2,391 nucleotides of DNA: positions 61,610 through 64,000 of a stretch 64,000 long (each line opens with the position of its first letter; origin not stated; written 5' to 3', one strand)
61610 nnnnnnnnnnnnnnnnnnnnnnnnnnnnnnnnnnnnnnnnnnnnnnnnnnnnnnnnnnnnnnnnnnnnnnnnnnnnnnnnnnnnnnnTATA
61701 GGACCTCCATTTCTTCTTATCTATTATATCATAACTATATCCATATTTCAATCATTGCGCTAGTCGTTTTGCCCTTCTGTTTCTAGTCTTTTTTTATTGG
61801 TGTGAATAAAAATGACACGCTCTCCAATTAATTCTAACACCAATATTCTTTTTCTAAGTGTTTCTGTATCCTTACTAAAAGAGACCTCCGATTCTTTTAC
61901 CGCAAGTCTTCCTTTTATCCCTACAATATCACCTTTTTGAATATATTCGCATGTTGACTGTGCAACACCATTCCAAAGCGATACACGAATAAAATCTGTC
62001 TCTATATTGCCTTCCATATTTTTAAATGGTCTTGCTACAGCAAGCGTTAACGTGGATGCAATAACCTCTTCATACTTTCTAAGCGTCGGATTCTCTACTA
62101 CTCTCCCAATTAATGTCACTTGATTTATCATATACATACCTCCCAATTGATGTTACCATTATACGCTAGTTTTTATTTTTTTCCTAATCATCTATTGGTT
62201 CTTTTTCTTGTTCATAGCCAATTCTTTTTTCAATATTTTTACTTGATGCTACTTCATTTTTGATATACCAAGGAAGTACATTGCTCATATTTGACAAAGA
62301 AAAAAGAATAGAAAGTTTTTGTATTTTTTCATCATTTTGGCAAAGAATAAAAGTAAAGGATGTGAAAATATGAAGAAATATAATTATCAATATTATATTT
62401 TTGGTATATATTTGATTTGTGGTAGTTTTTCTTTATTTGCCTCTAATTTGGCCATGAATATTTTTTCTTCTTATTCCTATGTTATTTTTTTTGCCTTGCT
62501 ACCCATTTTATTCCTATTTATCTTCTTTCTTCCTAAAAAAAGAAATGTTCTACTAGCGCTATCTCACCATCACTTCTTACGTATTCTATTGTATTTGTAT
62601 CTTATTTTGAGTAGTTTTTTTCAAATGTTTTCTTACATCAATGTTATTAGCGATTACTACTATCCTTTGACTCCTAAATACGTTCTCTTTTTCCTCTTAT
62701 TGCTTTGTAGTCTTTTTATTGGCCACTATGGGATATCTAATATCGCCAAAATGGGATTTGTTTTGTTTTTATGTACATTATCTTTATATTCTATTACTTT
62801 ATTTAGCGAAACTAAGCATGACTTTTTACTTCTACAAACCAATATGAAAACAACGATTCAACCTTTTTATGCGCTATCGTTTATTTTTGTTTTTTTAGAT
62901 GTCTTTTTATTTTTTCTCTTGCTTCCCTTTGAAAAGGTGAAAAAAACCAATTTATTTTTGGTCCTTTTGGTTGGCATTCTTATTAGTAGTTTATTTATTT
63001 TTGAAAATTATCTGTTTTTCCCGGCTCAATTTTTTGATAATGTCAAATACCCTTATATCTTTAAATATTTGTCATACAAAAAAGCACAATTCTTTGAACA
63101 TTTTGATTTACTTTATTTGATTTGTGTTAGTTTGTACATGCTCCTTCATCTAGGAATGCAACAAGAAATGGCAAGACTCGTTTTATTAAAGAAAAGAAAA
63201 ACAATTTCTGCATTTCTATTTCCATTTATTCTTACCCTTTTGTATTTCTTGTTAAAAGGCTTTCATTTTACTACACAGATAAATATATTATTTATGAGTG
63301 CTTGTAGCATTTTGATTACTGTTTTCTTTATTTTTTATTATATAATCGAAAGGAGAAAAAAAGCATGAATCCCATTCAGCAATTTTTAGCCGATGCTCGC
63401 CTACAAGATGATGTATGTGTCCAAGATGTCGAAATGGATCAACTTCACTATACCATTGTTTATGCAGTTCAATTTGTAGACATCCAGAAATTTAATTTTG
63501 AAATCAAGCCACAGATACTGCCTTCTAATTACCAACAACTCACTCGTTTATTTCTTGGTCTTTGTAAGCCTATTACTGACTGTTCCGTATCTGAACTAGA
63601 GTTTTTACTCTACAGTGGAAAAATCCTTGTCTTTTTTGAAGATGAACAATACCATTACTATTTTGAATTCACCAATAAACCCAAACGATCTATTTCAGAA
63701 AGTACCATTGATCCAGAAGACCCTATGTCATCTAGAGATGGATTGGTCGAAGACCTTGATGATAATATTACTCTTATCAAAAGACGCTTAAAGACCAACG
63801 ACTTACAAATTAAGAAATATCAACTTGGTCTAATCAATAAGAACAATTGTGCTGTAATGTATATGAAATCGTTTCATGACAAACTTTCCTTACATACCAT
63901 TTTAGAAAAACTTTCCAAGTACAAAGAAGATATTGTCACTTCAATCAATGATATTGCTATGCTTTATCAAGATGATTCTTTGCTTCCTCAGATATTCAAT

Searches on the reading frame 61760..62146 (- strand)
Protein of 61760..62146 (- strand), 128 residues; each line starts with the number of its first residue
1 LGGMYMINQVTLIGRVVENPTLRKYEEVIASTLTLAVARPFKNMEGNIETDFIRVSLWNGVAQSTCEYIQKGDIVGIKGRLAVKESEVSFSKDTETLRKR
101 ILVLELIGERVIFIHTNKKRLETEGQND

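Call 36: search_protein_families(library=pfam, proteins=[window:61760-62146:-], max_evalue=0.001)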
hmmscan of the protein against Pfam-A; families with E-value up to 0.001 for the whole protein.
window:61760-62146:- (128 aa): 1 family
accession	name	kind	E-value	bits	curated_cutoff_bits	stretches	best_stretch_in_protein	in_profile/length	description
PF00436.31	SSB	-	2.6e-17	63.2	26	1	7-89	1-86/104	Single-strand binding protein family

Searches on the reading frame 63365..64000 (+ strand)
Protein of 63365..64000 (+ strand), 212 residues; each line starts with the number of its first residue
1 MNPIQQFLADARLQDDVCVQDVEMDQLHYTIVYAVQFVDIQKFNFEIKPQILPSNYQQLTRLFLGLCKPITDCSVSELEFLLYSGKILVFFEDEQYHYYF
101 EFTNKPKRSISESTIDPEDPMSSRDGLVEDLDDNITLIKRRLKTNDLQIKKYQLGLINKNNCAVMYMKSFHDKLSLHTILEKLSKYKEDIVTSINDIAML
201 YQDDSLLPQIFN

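Call 36: search_protein_families(library=pfam, proteins=[window:63365-64000:+], max_evalue=0.001)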
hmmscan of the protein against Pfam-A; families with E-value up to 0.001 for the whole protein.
seq(212 aa): 1 family
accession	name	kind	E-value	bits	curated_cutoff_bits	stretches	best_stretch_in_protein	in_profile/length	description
PF03323.18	GerA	-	5.3e-24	85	27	1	12-209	8-218/466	Bacillus/Clostridium GerA spore germination protein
